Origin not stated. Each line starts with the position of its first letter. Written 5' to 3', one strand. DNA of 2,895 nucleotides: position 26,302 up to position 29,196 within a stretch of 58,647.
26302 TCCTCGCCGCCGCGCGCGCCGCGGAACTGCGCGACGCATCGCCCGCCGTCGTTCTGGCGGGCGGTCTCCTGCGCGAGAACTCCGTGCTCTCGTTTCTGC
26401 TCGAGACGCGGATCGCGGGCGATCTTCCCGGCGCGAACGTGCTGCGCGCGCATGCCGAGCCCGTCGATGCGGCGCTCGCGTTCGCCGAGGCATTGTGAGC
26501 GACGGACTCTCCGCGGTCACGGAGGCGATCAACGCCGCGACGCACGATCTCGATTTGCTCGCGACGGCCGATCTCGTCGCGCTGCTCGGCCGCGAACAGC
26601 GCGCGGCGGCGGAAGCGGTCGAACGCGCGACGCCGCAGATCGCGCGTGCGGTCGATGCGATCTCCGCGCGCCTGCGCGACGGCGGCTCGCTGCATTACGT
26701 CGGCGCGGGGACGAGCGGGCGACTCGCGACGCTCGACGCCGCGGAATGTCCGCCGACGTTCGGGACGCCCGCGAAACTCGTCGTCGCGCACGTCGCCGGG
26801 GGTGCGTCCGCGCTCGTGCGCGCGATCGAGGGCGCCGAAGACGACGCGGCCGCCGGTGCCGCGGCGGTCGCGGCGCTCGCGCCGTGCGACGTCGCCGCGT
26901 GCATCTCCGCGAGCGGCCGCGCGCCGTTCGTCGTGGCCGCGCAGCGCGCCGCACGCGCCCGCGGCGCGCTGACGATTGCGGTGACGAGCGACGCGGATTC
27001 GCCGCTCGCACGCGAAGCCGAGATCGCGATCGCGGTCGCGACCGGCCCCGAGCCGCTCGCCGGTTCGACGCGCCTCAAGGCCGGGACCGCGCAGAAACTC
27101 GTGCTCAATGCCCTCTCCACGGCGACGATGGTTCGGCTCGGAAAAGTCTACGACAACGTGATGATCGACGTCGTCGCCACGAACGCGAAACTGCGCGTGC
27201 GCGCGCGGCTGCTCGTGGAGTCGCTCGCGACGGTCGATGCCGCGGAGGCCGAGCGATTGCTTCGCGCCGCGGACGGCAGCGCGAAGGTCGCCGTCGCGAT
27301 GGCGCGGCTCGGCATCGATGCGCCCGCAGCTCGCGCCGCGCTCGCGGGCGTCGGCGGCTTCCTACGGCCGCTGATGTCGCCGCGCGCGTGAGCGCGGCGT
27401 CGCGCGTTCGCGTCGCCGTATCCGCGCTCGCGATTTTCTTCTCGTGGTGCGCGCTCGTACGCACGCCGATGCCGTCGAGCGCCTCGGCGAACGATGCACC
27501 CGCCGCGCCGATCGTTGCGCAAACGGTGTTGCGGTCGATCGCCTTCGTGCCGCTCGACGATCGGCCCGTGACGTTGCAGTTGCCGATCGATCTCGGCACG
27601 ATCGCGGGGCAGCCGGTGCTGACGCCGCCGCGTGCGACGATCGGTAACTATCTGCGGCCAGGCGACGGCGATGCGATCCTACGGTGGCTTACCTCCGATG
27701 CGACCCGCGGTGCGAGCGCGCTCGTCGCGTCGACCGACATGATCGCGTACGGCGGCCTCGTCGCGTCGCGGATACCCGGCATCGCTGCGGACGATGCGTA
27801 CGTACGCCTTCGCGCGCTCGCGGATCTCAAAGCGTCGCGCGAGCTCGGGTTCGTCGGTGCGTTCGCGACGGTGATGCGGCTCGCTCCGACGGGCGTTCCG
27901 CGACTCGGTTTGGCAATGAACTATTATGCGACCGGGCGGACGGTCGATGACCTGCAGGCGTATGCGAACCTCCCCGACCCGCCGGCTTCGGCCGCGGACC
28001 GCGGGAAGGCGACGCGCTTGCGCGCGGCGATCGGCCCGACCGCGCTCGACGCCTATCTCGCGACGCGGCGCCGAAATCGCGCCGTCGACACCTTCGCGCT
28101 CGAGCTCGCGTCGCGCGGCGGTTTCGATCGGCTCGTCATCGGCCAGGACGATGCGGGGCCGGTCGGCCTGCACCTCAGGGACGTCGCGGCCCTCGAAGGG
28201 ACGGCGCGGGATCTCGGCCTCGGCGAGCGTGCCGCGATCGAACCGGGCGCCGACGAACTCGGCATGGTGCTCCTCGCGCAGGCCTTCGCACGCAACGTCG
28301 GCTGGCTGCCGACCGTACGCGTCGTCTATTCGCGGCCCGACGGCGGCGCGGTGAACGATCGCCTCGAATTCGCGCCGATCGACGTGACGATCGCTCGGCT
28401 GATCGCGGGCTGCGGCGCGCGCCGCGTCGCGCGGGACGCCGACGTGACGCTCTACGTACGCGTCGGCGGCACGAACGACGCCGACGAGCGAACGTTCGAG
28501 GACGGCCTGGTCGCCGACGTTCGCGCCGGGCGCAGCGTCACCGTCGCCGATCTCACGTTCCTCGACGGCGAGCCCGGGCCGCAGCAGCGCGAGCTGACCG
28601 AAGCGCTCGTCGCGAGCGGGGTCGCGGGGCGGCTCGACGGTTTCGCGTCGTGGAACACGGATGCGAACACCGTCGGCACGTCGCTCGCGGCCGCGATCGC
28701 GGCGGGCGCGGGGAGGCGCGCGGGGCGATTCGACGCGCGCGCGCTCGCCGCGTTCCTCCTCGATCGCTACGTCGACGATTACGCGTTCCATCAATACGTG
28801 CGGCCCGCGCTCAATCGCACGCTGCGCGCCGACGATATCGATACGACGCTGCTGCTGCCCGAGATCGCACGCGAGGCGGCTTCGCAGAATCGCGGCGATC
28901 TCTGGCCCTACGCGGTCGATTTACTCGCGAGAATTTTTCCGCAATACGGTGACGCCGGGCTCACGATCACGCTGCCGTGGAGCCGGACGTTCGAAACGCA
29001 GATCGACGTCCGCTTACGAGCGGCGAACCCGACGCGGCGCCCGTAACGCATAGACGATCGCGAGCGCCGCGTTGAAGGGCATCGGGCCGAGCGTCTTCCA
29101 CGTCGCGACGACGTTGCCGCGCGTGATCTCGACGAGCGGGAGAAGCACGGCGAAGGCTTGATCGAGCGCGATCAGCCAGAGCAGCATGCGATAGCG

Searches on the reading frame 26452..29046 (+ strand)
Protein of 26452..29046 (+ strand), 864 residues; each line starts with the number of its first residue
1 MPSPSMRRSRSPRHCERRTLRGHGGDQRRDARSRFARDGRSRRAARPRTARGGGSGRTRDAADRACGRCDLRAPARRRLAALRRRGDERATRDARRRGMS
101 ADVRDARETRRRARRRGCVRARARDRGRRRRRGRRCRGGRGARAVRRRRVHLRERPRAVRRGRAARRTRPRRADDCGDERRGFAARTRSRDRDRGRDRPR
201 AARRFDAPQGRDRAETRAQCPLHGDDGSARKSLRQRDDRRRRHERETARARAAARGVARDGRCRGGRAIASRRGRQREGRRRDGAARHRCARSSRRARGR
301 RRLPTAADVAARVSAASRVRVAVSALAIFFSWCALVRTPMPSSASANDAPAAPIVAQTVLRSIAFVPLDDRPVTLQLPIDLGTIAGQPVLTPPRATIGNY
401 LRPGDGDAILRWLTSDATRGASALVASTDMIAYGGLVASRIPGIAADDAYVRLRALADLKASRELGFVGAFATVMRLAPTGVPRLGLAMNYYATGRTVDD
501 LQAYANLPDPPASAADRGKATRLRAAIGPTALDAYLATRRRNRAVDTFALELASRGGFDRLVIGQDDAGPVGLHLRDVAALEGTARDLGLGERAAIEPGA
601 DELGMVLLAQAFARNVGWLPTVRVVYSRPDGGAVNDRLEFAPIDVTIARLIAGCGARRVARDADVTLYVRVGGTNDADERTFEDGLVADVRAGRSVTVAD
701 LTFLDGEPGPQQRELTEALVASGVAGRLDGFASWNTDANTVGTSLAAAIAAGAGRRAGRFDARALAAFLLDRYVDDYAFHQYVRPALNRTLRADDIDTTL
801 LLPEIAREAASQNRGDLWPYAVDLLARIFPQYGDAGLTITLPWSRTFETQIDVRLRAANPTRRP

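Call 8: search_protein_families(library=pfam, proteins=[window:26452-29046:+])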
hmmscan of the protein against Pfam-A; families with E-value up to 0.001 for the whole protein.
window:26452-29046:+ (864 aa): 1 family
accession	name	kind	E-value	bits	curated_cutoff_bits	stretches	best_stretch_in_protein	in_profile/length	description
PF13552.11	DUF4127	-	3.7e-95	319.8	27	1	363-851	1-488/489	Protein of unknown function (DUF4127)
